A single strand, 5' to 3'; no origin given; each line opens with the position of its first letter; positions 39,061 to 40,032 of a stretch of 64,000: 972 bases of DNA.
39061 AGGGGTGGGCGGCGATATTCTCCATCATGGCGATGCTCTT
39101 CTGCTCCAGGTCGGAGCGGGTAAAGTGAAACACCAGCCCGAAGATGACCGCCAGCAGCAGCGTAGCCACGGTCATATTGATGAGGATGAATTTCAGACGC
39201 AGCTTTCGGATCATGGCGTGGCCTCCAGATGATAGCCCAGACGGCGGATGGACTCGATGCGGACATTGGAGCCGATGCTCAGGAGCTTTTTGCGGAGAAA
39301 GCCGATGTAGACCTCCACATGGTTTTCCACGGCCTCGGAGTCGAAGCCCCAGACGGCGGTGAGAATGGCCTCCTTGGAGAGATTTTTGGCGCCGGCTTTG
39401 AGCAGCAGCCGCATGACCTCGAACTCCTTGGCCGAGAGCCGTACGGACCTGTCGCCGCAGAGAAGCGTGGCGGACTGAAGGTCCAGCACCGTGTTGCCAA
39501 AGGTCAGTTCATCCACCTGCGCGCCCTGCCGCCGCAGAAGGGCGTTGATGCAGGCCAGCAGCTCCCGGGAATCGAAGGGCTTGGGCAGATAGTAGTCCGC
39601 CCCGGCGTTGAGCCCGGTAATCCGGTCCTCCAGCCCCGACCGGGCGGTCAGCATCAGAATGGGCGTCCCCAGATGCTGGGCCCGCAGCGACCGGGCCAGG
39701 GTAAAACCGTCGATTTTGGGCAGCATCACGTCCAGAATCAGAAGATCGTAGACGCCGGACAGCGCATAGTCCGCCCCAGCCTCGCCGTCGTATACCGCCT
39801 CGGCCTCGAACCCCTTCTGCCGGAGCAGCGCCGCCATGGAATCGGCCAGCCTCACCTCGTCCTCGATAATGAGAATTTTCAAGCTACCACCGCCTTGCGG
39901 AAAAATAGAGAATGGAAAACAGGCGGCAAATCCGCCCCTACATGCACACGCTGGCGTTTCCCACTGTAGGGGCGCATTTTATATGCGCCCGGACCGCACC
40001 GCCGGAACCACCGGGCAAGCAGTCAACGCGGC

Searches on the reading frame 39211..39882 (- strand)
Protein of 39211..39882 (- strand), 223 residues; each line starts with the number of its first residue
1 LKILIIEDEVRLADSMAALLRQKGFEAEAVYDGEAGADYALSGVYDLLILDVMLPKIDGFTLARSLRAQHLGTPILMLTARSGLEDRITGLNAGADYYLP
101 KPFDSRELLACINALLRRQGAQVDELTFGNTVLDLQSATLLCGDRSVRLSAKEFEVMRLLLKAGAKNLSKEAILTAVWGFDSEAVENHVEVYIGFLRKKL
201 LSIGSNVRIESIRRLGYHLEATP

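Call 8: search_protein_families(library=pfam, proteins=[window:39211-39882:-])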
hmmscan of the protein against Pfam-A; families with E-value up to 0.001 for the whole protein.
window:39211-39882:- (223 aa): 2 families
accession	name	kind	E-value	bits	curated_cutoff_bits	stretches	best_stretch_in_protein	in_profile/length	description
PF00072.30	Response_reg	-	8.6e-27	93.9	30.2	1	3-112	1-110/111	Response regulator receiver domain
PF00486.34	Trans_reg_C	-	2.4e-16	60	26.2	1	145-219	2-77/77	Transcriptional regulatory protein, C terminal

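Call 44: find_encoding_contigs(protein=window:39211-39882:-, flank=2000, max_places=10)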
Protein window:39211-39882:- (223 aa): 23 contigs read that carry it; 10 places shown.
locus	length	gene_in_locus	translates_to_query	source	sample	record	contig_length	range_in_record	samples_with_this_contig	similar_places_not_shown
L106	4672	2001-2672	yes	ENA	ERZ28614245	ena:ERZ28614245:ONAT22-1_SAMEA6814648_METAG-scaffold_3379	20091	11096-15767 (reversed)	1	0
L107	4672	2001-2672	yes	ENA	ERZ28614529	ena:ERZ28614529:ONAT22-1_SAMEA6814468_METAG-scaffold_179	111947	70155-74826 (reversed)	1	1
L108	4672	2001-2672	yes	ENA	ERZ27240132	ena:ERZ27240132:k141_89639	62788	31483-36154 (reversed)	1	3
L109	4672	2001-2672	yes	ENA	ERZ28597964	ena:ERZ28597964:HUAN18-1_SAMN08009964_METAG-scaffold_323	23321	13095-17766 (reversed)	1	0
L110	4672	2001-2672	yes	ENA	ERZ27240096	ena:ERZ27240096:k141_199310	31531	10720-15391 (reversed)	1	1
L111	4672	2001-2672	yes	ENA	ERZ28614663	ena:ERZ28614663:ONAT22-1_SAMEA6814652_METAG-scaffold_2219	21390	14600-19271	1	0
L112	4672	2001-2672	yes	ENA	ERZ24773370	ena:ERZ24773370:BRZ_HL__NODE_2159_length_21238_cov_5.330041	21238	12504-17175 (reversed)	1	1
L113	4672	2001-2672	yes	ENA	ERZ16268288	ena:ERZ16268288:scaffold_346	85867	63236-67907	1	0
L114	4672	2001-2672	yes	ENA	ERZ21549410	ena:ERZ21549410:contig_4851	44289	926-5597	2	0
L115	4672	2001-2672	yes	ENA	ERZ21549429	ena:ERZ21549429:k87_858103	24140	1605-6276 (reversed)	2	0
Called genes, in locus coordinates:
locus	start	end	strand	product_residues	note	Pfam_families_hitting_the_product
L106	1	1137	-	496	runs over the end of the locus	PF00202:Aminotran_3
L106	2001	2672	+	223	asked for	PF00072:Response_reg, PF00486:Trans_reg_C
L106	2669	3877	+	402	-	PF00512:HisKA, PF02518:HATPase_c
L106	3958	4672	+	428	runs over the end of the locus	PF00275:EPSP_synthase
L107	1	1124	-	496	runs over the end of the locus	PF00202:Aminotran_3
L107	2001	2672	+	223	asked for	PF00072:Response_reg, PF00486:Trans_reg_C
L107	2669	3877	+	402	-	PF00512:HisKA, PF02518:HATPase_c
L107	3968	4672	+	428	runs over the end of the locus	PF00275:EPSP_synthase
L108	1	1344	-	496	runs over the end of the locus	PF00202:Aminotran_3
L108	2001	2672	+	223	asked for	PF00072:Response_reg, PF00486:Trans_reg_C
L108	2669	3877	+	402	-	PF00512:HisKA, PF02518:HATPase_c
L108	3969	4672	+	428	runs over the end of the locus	PF00275:EPSP_synthase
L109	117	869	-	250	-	PF09862:DUF2089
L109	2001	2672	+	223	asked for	PF00072:Response_reg, PF00486:Trans_reg_C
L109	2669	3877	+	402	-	PF00512:HisKA, PF02518:HATPase_c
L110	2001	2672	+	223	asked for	PF00072:Response_reg, PF00486:Trans_reg_C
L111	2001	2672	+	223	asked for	PF00072:Response_reg, PF00486:Trans_reg_C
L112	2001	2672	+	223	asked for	PF00072:Response_reg, PF00486:Trans_reg_C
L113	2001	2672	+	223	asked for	PF00072:Response_reg, PF00486:Trans_reg_C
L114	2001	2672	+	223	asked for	PF00072:Response_reg, PF00486:Trans_reg_C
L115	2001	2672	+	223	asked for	PF00072:Response_reg, PF00486:Trans_reg_C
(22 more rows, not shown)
